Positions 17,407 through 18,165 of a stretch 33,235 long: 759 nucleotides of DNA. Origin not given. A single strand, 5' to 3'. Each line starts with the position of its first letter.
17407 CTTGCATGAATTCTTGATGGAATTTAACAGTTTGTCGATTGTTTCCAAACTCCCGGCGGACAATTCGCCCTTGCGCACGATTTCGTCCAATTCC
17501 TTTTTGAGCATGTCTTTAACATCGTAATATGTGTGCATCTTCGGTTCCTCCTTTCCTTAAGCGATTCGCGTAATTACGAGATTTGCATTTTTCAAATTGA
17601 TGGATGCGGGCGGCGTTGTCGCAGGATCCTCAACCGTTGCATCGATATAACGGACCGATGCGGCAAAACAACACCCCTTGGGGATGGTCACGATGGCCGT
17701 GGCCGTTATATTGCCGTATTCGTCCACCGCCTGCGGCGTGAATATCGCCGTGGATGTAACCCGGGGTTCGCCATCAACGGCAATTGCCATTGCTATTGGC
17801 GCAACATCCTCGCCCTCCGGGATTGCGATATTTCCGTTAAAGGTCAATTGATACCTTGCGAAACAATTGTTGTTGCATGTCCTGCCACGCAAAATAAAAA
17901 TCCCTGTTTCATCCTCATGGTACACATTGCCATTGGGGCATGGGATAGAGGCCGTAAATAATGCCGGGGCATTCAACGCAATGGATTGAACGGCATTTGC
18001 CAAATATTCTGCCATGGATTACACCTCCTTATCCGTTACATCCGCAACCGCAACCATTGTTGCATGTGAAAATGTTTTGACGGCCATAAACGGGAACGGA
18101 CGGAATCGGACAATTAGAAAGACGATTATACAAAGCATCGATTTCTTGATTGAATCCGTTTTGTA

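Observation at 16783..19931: Seven-gene cassette of unassignable proteins between the regulator and the recombination genes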

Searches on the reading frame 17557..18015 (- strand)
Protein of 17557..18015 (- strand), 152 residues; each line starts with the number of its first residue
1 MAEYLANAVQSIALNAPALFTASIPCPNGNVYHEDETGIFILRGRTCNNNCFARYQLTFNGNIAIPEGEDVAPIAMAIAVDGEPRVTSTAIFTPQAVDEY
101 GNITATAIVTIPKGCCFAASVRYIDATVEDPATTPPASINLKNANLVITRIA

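Call 5: search_protein_families(library=pfam, proteins=[window:17557-18015:-], max_evalue=1)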
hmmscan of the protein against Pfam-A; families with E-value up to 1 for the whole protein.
window:17557-18015:- (152 aa): 0 families

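Call 6: search_protein_families(library=phrogs, proteins=[window:17557-18015:-], max_evalue=1)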
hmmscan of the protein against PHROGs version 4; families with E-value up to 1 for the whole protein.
window:17557-18015:- (152 aa): 3 families
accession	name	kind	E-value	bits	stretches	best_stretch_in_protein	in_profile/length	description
phrog_20016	-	unknown function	1.5e-29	103.4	1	1-151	1-140/141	-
phrog_26752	-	unknown function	0.22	12.3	1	31-113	38-118/180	-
phrog_27998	-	tail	0.25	12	1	76-133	77-129/207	tail fiber protein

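Call 22: search_protein_families(library=ncbifam, proteins=[window:17557-18015:-], max_evalue=1)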
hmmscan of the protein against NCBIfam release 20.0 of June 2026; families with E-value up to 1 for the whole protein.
window:17557-18015:- (152 aa): 0 families

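Call 27: search_solved_structures(query=A2, max_evalue=10, show_alignments=2)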
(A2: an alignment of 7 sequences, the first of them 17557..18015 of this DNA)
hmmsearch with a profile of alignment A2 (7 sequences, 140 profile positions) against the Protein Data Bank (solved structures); distinct sequences matched with E-value up to 10: 1.
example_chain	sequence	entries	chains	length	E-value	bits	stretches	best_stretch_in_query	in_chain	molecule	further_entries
3jx8_A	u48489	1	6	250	1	12.2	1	23-134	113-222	Putative lipoprotein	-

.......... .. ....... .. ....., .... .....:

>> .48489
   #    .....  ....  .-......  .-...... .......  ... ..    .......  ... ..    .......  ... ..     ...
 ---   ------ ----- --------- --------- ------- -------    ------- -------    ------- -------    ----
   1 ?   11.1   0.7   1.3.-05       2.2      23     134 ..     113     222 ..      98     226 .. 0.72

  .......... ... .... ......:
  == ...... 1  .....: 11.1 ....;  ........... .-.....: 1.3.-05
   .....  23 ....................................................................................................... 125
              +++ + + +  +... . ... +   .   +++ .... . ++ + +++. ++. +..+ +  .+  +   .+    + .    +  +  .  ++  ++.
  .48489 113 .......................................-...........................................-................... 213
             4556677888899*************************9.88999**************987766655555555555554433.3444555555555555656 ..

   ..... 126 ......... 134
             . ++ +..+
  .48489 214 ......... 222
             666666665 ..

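Call 28: find_homologous_proteins(query=window:17557-18015:-)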
Query window:17557-18015:- (152 aa): 8000 proteins with E <= 0.001 among 8000 candidates; the best 120 are listed.
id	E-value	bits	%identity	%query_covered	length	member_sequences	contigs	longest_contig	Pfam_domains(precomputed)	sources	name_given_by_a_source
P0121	4.8e-94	330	100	100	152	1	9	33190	-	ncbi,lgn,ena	-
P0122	1.8e-80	286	86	100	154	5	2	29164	-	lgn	-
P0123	2.9e-73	262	78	100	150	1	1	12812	-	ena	-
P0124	4.7e-73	262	78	100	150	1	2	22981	-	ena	-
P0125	4.8e-73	262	78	100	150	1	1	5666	-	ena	-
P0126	5.1e-73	262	79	100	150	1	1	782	-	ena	-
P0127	1.0e-72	261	78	100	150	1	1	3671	-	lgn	-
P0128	1.5e-72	260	78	100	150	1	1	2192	-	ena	-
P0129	1.5e-72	260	78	100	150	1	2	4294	-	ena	-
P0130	1.8e-72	260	78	100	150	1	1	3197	-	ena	-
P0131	2.3e-72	260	78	100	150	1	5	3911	-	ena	-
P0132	2.4e-72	260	78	100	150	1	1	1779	-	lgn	-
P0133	2.5e-72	259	78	100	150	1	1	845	-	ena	-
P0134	4.6e-72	259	78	100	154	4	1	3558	-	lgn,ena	-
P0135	5.3e-72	258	77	100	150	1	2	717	-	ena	-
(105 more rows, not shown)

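Call 38: predict_structure(alignment_id=A3)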
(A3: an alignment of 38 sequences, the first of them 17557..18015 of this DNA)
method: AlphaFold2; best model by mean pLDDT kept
length: 152 residues; sequences in the alignment: 38
mean_pLDDT: 70.1   pTM: 0.68
mean pLDDT of the five models: 70.1, 69.8, 69.8, 67.2, 66.2
residues with pLDDT >= 90: 0; 70-90: 87; 50-70: 43; < 50: 22
segments of 3 or more residues with pLDDT < 50: 23-36, 40-44
pLDDT, mean of each block of 10 residues (from residue 1): 70 80 47 47 50 77 83 79 64 77 83 64 71 76 81 73
secondary structure, 60 per line:
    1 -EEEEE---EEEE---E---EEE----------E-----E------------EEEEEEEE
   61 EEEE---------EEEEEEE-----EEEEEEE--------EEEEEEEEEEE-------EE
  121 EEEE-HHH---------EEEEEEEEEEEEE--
elements in order: E2-6 E10-13 E21-23 E53-64 E74-80 E86-92 E101-111 E119-124 E138-150

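Call 42: fold_search(model_id=the predicted structure, library=pdb)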
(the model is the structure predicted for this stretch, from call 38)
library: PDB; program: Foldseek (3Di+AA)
matches with E <= 10: 1637; with E <= 0.001: 84
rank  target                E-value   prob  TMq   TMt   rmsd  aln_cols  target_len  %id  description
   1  8d02                  4.0e-06  1.00  0.59  0.61   5.5       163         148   15  Crystal Structure of Bacillus anthracis BxpB (released 2023-05-24)
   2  6cu0_F                7.1e-06  1.00  0.56  0.56   5.1       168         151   12  Crystal structure of 4-1BBL/4-1BB (C121S) complex in P21 space group (released 2018-05-09)
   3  7r1m_A                1.2e-05  1.00  0.62  0.60   5.4       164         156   14  Crystal structure of ExsFA, a Bacillus cereus spore exosporium protein (released 2023-02-15)
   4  6cu0_C                1.2e-05  1.00  0.54  0.55   5.2       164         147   12  Crystal structure of 4-1BBL/4-1BB (C121S) complex in P21 space group (released 2018-05-09)
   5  6cu0_A                1.4e-05  1.00  0.56  0.56   5.2       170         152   12  Crystal structure of 4-1BBL/4-1BB (C121S) complex in P21 space group (released 2018-05-09)
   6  6cu0_E                1.5e-05  1.00  0.56  0.58   5.2       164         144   12  Crystal structure of 4-1BBL/4-1BB (C121S) complex in P21 space group (released 2018-05-09)
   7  9h38_M                1.6e-05  1.00  0.64  0.71   3.7       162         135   15  C-terminal domain of the F-ENA tip fibrillum F-BclA from Bacillus thuringiensis (released 2025-03-12)
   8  6cu0_B                1.8e-05  1.00  0.58  0.59   5.1       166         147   13  Crystal structure of 4-1BBL/4-1BB (C121S) complex in P21 space group (released 2018-05-09)
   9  6a3v_A                2.0e-05  1.00  0.58  0.59   5.1       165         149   11  Complex structure of human 4-1BB and 4-1BBL (released 2018-10-10)
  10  6mge_B                2.1e-05  1.00  0.56  0.55   5.1       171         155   12  Structure of human 4-1BBL (released 2018-11-21)
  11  6cu0_D                2.2e-05  1.00  0.55  0.57   5.2       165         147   12  Crystal structure of 4-1BBL/4-1BB (C121S) complex in P21 space group (released 2018-05-09)
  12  6cpr_B                2.4e-05  1.00  0.57  0.58   4.5       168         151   11  Crystal structure of 4-1BBL/4-1BB complex in C2 space group (released 2018-05-09)
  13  9h3d_E                2.8e-05  1.00  0.61  0.63   5.4       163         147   13  F-ENA exosporium anchoring complex between ExsF and a peptide derived from the N-terminus of F-Anchor (released 2025-03-12)
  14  1rj7_K                2.8e-05  1.00  0.57  0.60   4.4       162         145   12  Crystal structure of EDA-A1 (released 2003-12-09)
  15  7r1m_B                3.3e-05  1.00  0.64  0.64   5.2       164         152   12  Crystal structure of ExsFA, a Bacillus cereus spore exosporium protein (released 2023-02-15)
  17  6cpr_C                3.5e-05  1.00  0.54  0.55   4.6       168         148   11  Crystal structure of 4-1BBL/4-1BB complex in C2 space group (released 2018-05-09)
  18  9h38_R                3.6e-05  1.00  0.63  0.67   3.9       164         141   16  C-terminal domain of the F-ENA tip fibrillum F-BclA from Bacillus thuringiensis (released 2025-03-12)
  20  6cpr_A                3.6e-05  1.00  0.57  0.57   5.6       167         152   11  Crystal structure of 4-1BBL/4-1BB complex in C2 space group (released 2018-05-09)
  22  9h38_B                4.0e-05  1.00  0.60  0.66   8.0       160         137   14  C-terminal domain of the F-ENA tip fibrillum F-BclA from Bacillus thuringiensis (released 2025-03-12)
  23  6a3v_C                4.5e-05  1.00  0.57  0.58   4.7       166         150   12  Complex structure of human 4-1BB and 4-1BBL (released 2018-10-10)
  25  6mge_C                5.5e-05  1.00  0.54  0.56   5.3       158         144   11  Structure of human 4-1BBL (released 2018-11-21)
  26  9h38_A                6.1e-05  1.00  0.61  0.66   4.3       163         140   16  C-terminal domain of the F-ENA tip fibrillum F-BclA from Bacillus thuringiensis (released 2025-03-12)
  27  6bwv_B                6.1e-05  1.00  0.53  0.56   4.9       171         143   11  Crystal Structure of the 4-1BB/4-1BBL Complex (released 2018-05-09)
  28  9h38_L                6.4e-05  1.00  0.61  0.66   4.3       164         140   15  C-terminal domain of the F-ENA tip fibrillum F-BclA from Bacillus thuringiensis (released 2025-03-12)
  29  6mgp_A                7.4e-05  1.00  0.58  0.58   4.5       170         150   10  Structure of human 4-1BB / 4-1BBL complex (released 2018-11-14)
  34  6a3v_E                1.1e-04  1.00  0.58  0.59   4.5       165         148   12  Complex structure of human 4-1BB and 4-1BBL (released 2018-10-10)
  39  9h38_K                1.2e-04  1.00  0.61  0.66   7.8       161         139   14  C-terminal domain of the F-ENA tip fibrillum F-BclA from Bacillus thuringiensis (released 2025-03-12)
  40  9h38_S                1.2e-04  1.00  0.61  0.66   4.3       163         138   15  C-terminal domain of the F-ENA tip fibrillum F-BclA from Bacillus thuringiensis (released 2025-03-12)
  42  6mgp_B                1.3e-04  1.00  0.51  0.51   5.5       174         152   13  Structure of human 4-1BB / 4-1BBL complex (released 2018-11-14)
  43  6a3v_K                1.4e-04  1.00  0.58  0.58   4.6       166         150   12  Complex structure of human 4-1BB and 4-1BBL (released 2018-10-10)
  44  6a3v_S                1.4e-04  1.00  0.57  0.58   5.3       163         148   12  Complex structure of human 4-1BB and 4-1BBL (released 2018-10-10)
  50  6a3v_O                1.9e-04  1.00  0.59  0.60   5.4       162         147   11  Complex structure of human 4-1BB and 4-1BBL (released 2018-10-10)
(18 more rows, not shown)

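Call 45: search_dna_similar(query=window:17557-18015:-, collection=phages, mode=protein, max_evalue=0.001, max_rows=60)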
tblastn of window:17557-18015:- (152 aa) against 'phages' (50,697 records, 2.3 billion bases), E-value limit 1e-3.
Records with a match: 15; places in all: 15; records where one place covers at least 80% of the query: 13.
Best place of each record, by identity: <60% 15.
By first word of the organism name: Bacteriophage 11; Dulem 3; Butyrivibrio 1.
By host as written in the record: - 11; Propithecus coquereli 2; Butyrivibrio fibrisolvens DSM 3071 1; Varecia variegata 1.
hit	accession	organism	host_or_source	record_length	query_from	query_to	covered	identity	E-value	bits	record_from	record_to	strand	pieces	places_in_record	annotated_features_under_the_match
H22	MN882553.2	Butyrivibrio virus Ceridwen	Butyrivibrio fibrisolvens DSM 3071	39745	1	152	100%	53.5%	1e-40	149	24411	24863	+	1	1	hypothetical protein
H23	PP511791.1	Dulem virus 39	Propithecus coquereli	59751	3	152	99%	40.0%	1e-23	100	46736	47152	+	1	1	hypothetical protein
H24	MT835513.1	Bacteriophage sp.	human fecal samples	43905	1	152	100%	39.1%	2e-20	92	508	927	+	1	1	record has no annotation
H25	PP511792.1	Dulem virus 33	Propithecus coquereli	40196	3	152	99%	39.3%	6e-26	107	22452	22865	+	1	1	hypothetical protein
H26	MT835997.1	Bacteriophage sp.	human fecal samples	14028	1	150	99%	38.7%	4e-25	105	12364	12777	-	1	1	record has no annotation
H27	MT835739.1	Bacteriophage sp.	human fecal samples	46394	1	150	99%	38.7%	7e-25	104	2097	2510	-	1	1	record has no annotation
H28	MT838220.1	Bacteriophage sp.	human fecal samples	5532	1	152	100%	37.5%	5e-25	104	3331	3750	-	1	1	record has no annotation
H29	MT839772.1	Bacteriophage sp.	human fecal samples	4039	1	150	99%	38.0%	6e-25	104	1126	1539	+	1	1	record has no annotation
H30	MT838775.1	Bacteriophage sp.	human fecal samples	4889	1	150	99%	38.0%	9e-25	103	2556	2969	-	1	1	record has no annotation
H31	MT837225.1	Bacteriophage sp.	human fecal samples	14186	31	152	80%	44.3%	1e-22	98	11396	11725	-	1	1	record has no annotation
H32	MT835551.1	Bacteriophage sp.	human fecal samples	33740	1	152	100%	35.5%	6e-22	96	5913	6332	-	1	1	record has no annotation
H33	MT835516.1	Bacteriophage sp.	human fecal samples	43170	1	150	99%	34.7%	3e-21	94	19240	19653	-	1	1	record has no annotation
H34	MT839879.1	Bacteriophage sp.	human fecal samples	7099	31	152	80%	36.9%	1e-20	92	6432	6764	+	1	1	record has no annotation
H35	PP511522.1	Dulem virus 35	Varecia variegata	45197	53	151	65%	34.3%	4e-9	59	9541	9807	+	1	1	hypothetical protein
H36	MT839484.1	Bacteriophage sp.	human fecal samples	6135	53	122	46%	40.0%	2e-8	57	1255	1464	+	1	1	record has no annotation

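Call 48: find_related_loci(query=A2, collection=genome_contigs, flank=8000)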
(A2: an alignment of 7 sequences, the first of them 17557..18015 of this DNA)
Query A2 (152 aa) in genome_contigs; peptide patterns used: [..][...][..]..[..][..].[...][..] (x = any residue, [..] = any of these).
166 stretches matched a pattern; 142 encode a relative of the query (tblastn E <= 1e-3); the best 80 are kept; 80 distinct loci.
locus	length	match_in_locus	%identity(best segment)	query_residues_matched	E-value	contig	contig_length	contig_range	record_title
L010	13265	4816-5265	71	1-152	8e-73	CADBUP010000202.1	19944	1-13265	MAG: uncultured Ruminococcus sp. isolate RUG14314 genome assembly, contig: RUG14314_asm_202, whole genome shotgun sequen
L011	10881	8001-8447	74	1-152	2e-72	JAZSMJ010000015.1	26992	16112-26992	MAG: Eubacteriales bacterium isolate T1900044555_TS20190021.MAGScoT_cleanbin_000009 SGB_288_k141_1151097, whole genome s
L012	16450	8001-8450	68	1-152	3e-68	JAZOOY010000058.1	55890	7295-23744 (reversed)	MAG: Clostridia bacterium isolate T1900045575_YK20190269.MAGScoT_cleanbin_000017 SGB_8008_k141_3753683, whole genome sho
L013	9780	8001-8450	68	1-152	2e-67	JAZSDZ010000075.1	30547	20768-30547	MAG: Candidatus Fimenecus sp. isolate T1900044594_TS20190060.MAGScoT_cleanbin_000021 SGB_646_k141_1191557, whole genome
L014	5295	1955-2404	68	1-152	4e-67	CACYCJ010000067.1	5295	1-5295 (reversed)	MAG: uncultured Lachnospiraceae bacterium isolate RUG11815 genome assembly, contig: RUG11815_asm_67, whole genome shotgu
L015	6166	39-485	68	1-152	2e-65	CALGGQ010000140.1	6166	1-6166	MAG TPA_asm: uncultured Clostridia bacterium isolate ERR1278103_bin.37_CONCOCT_v1.1_MAG genome assembly, contig: ERZ8412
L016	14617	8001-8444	70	2-152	2e-64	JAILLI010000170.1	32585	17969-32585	MAG: Lachnospiraceae bacterium isolate RUI224 k141_15825211_flag=0_multi=42.9871_len=32585, whole genome shotgun sequenc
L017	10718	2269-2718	68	2-152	2e-63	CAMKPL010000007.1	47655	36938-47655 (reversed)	MAG: uncultured Bacillales bacterium isolate SRR12081293_bin.33_metaWRAP_v1.3_MAG genome assembly, contig: ERZ12289773.7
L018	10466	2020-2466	68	2-152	4e-63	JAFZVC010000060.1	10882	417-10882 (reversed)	MAG: Spirochaetaceae bacterium isolate RGIG8125 Water_buffalos_Rumen-3__c893782, whole genome shotgun sequence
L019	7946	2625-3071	70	2-152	5e-63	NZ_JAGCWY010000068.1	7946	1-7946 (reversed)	MAG: Ruminococcus sp. isolate RGIG10198 Yak_Rumen-5__c956647, whole genome shotgun sequence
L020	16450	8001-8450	67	2-152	2e-62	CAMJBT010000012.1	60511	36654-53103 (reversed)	MAG: uncultured Pseudobutyrivibrio sp. isolate SRR12081297_bin.71_metaWRAP_v1.3_MAG genome assembly, contig: ERZ12289777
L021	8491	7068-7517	63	1-152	1e-60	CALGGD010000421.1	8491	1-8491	MAG TPA_asm: uncultured Oxalobacter sp. isolate ERR1278072_bin.5_CONCOCT_v1.1_MAG genome assembly, contig: ERZ842375.710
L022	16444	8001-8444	64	2-152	1e-60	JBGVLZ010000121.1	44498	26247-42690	MAG: Eubacteriales bacterium isolate fecal_MAG_27 fecal_MAG_27_contig_0121, whole genome shotgun sequence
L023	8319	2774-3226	67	2-152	6e-60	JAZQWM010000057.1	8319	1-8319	MAG: Eubacteriales bacterium isolate T1900045166_TC20190160.MAGScoT_cleanbin_000006 SGB_5139_k141_357503, whole genome s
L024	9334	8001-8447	64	2-152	1e-59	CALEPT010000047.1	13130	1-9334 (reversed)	MAG TPA_asm: uncultured Ruminococcus sp. isolate ERR1278072_bin.68_CONCOCT_v1.1_MAG genome assembly, contig: ERZ842375.3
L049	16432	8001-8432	47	1-152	8e-40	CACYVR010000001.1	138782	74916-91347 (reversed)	uncultured Methanobrevibacter sp. isolate RUG12316 genome assembly, contig: RUG12316_asm_1, whole genome shotgun sequenc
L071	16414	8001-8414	38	1-150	1e-27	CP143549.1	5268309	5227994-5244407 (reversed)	Lachnospiraceae bacterium JLR.KK009 strain JLR.KK002 chromosome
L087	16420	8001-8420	37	1-152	2e-26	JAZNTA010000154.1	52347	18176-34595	MAG: Acutalibacteraceae bacterium isolate T1900044805_TS20190271.MAGScoT_cleanbin_000016 SGB_2750_k141_1094794, whole ge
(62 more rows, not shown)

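Call 64: search_protein_families(library=phrogs, proteins=[L049:2681-4234:+, L049:4250-5245:+, L049:5215-6306:+, L049:8439-9044:+, L049:9044-9364:+, L049:11806-13041:-, L087:4576-5781:+, L087:8438-9319:+, L071:6825-7940:+, L071:11882-12844:+], max_evalue=0.001)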
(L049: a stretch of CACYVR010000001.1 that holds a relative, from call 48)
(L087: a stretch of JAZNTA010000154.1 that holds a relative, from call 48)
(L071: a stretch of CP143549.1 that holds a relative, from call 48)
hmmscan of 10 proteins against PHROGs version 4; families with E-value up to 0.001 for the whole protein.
L049:2681-4234:+ (517 aa): 0 families

L049:4250-5245:+ (331 aa): 0 families

L049:5215-6306:+ (363 aa): 0 families

L049:8439-9044:+ (201 aa): 0 families

L049:9044-9364:+ (106 aa): 3 families
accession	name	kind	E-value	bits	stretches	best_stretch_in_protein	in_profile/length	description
phrog_1233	-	unknown function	2.9e-14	53.9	1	8-102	18-111/306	-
phrog_87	-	other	5.6e-06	27.3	1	23-84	63-122/227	metallo-protease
phrog_13742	-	other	4.6e-05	24.1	1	30-84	37-92/248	peptidase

L049:11806-13041:- (411 aa): 4 families
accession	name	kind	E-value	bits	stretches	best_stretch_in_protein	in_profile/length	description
phrog_487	-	moron, auxiliary metabolic gene and host takeover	2e-87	295.1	1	44-396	385-714/718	NrdD-like anaerobic ribonucleotide reductase large subunit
phrog_4218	-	DNA, RNA and nucleotide metabolism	7.4e-71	239.9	1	88-394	25-332/333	anaerobic ribonucleoside reductase large subunit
phrog_29160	-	DNA, RNA and nucleotide metabolism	5.3e-33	115.4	1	241-396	2-157/158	anaerobic ribonucleoside reductase large subunit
phrog_26446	-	DNA, RNA and nucleotide metabolism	1.9e-24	86.8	1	205-383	204-379/761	anaerobic ribonucleoside reductase large subunit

L087:4576-5781:+ (401 aa): 2 families
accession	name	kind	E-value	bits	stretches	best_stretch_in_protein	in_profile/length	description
phrog_1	-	integration and excision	2.4e-32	114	1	42-397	112-449/611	integrase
phrog_216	-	integration and excision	8e-19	68.8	1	210-397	58-238/301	integrase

L087:8438-9319:+ (293 aa): 0 families

L071:6825-7940:+ (371 aa): 9 families
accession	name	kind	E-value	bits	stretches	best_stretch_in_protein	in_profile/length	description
phrog_116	-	other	5e-75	254.3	1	30-370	188-490/779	DNA methyltransferase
phrog_363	-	other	7.6e-37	128.1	1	48-368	52-311/327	DNA methyltransferase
phrog_17284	-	unknown function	5e-17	63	1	260-370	102-211/245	-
phrog_16427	-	other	1.1e-16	62.3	1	308-368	105-167/235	DNA methyltransferase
phrog_26324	-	other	1.1e-11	46.2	1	297-369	126-203/210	DNA methyltransferase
phrog_8411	-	unknown function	2.2e-11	44.9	1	315-356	165-206/206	-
phrog_5999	-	other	1.2e-07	32.7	1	52-155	5-104/109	DNA methyltransferase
phrog_29583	-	other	3.1e-07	30.5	1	53-222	9-188/468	DNA methyltransferase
phrog_16528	-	other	2.4e-06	28.3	1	271-370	127-218/236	DNA methyltransferase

L071:11882-12844:+ (320 aa): 0 families

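Call 66: search_protein_families(library=padloc, proteins=[window:17557-18015:-], max_evalue=1)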
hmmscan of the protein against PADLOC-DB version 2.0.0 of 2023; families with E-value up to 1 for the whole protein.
window:17557-18015:- (152 aa): 0 families
